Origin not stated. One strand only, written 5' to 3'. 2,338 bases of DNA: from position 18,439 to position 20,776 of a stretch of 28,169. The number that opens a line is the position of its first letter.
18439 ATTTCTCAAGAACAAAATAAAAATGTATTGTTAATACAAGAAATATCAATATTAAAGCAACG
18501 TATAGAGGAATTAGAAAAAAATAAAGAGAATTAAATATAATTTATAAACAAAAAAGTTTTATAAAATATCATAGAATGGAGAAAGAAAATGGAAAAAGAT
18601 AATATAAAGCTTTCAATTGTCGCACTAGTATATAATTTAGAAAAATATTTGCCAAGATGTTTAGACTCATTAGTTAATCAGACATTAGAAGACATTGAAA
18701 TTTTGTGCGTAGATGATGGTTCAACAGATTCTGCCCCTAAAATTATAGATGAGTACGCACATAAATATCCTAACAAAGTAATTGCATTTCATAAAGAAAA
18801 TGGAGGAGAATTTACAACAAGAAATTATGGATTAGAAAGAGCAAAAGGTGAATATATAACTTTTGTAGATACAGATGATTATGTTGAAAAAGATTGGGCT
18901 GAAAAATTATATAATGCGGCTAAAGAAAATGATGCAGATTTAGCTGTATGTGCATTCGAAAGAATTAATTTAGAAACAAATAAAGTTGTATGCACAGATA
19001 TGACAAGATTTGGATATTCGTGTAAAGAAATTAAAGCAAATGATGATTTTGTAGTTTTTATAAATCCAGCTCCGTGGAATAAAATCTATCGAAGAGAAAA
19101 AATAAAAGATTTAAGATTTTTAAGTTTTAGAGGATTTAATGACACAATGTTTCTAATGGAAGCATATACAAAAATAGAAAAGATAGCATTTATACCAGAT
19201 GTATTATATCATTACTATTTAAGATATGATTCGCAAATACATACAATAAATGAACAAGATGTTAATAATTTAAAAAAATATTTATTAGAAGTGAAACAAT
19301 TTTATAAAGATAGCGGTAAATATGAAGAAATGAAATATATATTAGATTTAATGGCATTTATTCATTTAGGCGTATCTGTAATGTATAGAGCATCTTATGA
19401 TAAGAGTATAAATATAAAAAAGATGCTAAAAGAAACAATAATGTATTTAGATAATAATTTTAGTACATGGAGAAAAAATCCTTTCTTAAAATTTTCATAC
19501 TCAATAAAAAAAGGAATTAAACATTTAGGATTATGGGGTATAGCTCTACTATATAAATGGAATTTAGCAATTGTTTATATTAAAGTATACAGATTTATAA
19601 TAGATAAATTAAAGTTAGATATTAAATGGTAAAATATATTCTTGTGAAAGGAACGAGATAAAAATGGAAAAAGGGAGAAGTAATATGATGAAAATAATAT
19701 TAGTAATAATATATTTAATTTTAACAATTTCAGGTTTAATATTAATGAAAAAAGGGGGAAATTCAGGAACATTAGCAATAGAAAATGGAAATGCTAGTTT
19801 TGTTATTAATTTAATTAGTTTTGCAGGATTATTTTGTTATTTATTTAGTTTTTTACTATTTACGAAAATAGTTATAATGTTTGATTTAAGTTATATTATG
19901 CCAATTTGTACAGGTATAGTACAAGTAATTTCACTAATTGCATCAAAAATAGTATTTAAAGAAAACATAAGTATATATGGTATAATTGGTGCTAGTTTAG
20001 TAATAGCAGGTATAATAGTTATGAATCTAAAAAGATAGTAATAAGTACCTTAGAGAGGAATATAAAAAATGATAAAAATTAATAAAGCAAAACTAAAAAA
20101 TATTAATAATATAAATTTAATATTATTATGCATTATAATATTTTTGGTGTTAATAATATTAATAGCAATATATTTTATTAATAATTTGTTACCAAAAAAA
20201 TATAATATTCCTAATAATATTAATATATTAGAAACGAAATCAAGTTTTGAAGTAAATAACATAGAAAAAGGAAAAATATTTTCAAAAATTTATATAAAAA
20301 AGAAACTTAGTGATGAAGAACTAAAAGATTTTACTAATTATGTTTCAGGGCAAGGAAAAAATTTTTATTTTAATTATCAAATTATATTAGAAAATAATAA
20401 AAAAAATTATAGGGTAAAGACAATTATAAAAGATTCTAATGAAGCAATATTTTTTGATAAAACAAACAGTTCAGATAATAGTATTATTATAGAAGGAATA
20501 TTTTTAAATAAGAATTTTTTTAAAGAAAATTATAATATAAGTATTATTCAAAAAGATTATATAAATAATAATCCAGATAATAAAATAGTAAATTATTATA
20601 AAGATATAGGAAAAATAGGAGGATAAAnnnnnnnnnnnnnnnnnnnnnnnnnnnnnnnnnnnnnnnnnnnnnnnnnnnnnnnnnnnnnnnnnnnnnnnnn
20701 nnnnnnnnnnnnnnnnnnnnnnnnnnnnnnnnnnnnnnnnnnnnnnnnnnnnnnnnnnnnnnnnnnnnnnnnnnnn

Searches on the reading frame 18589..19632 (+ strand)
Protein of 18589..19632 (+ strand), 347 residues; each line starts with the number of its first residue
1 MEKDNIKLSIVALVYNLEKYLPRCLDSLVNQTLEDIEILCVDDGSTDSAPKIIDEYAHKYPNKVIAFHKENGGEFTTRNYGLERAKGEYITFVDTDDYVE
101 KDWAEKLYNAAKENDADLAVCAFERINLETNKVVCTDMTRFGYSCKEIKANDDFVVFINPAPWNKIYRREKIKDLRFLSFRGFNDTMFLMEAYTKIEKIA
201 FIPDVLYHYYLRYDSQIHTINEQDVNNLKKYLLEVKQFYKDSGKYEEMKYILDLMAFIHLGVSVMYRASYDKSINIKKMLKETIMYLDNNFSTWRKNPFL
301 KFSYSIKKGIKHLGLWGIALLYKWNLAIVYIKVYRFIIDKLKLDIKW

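Call 4: search_protein_families(library=pfam, proteins=[window:18589-19632:+], max_evalue=0.01)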
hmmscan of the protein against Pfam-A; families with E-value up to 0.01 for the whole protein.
window:18589-19632:+ (347 aa): 3 families
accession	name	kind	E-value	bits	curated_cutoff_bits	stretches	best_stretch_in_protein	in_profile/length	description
PF00535.33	Glycos_transf_2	-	1.8e-37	129.3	23.3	1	9-175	1-167/168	Glycosyl transferase family 2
PF10111.15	Glyco_tranf_2_2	-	8.2e-09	35.8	27.3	1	27-160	18-163/276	Glycosyltransferase like family 2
PF13641.12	Glyco_tranf_2_3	-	4.2e-06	27.4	27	1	15-141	10-140/230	Glycosyltransferase like family 2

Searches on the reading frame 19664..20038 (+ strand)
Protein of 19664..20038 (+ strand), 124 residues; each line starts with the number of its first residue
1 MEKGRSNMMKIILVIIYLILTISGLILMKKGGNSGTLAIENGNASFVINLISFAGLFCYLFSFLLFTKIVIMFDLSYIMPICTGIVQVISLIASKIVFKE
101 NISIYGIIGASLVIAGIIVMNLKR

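Call 4: search_protein_families(library=pfam, proteins=[window:19664-20038:+], max_evalue=0.01)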
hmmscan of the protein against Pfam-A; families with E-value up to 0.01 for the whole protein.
window:19664-20038:+ (124 aa): 1 family
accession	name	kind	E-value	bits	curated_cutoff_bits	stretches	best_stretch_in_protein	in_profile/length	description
PF00892.27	EamA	-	0.00071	20.3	28.2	1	26-121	49-134/135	EamA-like transporter family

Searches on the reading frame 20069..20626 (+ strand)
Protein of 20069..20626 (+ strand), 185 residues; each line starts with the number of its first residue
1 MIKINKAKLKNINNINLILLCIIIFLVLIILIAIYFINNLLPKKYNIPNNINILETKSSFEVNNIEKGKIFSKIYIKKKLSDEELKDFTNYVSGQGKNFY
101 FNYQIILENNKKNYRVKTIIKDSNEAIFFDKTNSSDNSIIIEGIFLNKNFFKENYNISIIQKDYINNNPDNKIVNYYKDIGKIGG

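Call 4: search_protein_families(library=pfam, proteins=[window:20069-20626:+], max_evalue=0.01)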
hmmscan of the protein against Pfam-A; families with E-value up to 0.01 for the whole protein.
window:20069-20626:+ (185 aa): 1 family
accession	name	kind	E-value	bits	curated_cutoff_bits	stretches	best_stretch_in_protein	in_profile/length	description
PF02170.28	PAZ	-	0.0049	17.2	28.8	1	95-162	25-79/123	PAZ domain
